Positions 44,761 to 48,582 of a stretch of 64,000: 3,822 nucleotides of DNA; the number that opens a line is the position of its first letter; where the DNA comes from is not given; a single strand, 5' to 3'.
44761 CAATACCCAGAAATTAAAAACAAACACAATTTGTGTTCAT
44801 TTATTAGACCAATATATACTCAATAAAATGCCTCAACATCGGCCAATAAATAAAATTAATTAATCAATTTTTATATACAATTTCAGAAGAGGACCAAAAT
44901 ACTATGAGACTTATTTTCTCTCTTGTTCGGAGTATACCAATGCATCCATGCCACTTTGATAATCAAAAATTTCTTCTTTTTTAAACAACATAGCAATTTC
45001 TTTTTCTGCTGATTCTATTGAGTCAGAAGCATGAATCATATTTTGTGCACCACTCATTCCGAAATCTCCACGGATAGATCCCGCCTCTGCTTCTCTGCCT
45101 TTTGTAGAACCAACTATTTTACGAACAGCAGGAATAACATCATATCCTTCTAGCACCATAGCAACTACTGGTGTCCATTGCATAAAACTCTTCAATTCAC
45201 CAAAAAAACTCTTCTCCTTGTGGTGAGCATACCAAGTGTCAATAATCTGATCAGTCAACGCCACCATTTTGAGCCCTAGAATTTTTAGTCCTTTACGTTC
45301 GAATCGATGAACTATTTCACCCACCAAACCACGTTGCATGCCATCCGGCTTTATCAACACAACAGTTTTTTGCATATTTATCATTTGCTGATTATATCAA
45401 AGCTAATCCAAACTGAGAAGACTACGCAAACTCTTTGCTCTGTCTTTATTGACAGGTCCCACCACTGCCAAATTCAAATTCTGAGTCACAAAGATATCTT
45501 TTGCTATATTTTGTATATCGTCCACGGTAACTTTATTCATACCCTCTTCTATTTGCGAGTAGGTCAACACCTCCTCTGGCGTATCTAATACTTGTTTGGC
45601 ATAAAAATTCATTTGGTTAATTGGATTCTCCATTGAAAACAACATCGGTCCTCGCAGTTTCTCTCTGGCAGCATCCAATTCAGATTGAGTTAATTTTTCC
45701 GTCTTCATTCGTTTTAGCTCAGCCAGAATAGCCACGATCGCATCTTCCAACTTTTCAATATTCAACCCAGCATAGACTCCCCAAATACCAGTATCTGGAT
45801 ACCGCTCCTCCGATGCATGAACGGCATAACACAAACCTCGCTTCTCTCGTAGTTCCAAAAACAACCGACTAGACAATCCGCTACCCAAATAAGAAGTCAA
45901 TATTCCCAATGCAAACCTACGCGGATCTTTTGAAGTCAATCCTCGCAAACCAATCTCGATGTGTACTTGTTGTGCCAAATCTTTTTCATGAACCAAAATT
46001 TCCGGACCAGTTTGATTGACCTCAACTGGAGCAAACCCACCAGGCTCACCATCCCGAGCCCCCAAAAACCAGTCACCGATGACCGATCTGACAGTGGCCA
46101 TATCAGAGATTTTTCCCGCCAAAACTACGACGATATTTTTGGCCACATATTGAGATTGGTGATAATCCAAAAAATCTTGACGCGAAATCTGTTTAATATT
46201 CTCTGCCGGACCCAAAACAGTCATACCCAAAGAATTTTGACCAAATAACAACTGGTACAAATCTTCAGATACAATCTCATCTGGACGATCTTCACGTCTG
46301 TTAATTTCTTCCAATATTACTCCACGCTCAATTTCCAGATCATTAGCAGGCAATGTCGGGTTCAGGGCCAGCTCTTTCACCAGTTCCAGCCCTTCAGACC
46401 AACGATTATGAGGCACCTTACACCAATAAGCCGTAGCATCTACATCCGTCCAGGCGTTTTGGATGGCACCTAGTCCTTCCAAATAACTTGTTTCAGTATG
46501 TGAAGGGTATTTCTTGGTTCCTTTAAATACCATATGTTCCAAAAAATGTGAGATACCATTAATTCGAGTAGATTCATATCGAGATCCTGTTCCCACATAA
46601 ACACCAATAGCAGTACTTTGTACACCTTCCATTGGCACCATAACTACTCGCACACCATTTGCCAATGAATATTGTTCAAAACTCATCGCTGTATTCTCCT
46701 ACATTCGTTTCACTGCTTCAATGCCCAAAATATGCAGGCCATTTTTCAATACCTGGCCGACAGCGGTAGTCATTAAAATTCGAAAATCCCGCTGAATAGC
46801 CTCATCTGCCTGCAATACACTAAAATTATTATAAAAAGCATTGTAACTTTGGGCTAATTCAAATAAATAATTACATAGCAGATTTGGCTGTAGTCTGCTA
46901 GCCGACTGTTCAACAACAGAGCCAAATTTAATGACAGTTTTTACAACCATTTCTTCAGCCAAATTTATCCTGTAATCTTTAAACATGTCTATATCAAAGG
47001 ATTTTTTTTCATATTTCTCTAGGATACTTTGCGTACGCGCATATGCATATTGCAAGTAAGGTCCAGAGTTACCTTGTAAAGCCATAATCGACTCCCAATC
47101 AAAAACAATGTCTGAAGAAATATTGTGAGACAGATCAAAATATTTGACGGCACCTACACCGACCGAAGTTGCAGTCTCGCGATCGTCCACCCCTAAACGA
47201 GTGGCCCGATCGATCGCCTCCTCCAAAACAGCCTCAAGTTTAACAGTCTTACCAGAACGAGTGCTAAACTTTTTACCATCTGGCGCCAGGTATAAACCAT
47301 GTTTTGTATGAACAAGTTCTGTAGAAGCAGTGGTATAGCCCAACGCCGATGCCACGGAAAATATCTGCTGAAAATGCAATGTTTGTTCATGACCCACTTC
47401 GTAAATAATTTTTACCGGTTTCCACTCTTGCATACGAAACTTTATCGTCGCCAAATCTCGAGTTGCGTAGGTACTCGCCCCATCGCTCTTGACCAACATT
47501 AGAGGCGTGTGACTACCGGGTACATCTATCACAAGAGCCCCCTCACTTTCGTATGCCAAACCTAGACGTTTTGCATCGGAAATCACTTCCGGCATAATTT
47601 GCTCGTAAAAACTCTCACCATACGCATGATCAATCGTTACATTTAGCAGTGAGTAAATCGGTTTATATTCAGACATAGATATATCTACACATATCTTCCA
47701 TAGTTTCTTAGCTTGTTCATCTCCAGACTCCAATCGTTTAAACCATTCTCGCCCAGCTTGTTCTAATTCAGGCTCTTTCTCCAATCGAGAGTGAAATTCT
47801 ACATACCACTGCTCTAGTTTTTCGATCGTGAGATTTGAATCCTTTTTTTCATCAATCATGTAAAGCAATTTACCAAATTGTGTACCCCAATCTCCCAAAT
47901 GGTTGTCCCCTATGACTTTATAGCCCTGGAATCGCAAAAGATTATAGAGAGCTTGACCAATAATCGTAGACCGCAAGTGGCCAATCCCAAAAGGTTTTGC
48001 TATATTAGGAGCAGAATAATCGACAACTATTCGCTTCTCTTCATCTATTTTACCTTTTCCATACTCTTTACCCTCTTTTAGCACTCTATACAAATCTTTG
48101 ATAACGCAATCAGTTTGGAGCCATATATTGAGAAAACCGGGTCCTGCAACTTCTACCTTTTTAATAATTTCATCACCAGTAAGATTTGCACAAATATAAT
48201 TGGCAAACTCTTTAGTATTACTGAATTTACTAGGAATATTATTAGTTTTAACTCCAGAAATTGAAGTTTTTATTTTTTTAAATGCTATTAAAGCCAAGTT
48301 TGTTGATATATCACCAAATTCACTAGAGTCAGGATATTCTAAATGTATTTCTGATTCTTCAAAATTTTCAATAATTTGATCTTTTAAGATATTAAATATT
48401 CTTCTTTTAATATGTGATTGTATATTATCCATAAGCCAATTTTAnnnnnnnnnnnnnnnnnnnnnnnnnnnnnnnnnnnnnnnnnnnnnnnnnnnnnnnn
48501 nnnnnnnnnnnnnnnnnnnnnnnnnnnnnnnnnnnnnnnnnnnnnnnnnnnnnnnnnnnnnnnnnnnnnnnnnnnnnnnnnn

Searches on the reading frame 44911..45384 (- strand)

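Call 53: search_protein_families(library=pfam, proteins=[window:44911-45384:-], max_evalue=0.001)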
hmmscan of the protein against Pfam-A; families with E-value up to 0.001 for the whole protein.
window:44911-45384:- (157 aa): 1 family
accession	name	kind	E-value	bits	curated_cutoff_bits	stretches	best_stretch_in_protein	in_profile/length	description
PF00334.24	NDK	-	1.4e-50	171.1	27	1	5-139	1-135/135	Nucleoside diphosphate kinase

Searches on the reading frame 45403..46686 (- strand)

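Call 53: search_protein_families(library=pfam, proteins=[window:45403-46686:-], max_evalue=0.001)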
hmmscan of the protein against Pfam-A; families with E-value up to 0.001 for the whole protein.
window:45403-46686:- (427 aa): 2 families
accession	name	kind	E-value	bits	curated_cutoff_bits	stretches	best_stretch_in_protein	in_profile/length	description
PF05193.26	Peptidase_M16_C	-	8e-40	137.1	23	1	167-344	2-181/181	Peptidase M16 inactive domain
PF00675.25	Peptidase_M16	-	5.5e-33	114.4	22.3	1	15-160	3-148/149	Insulinase (Peptidase family M16)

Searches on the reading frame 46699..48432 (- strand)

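Call 53: search_protein_families(library=pfam, proteins=[window:46699-48432:-], max_evalue=0.001)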
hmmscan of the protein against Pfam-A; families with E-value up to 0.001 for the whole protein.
window:46699-48432:- (577 aa): 3 families
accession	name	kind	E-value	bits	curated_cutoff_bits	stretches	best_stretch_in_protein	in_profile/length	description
PF00750.26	tRNA-synt_1d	-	2.1e-97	326.7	23.3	1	116-446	4-349/349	tRNA synthetases class I (R), catalytic domain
PF05746.21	DALR_1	-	7.1e-31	107.2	22.3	1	460-577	1-117/117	DALR anticodon binding domain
PF03485.21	Arg_tRNA_synt_N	-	6.3e-16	59.2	21.5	1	7-104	2-84/85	Arginyl tRNA synthetase N terminal domain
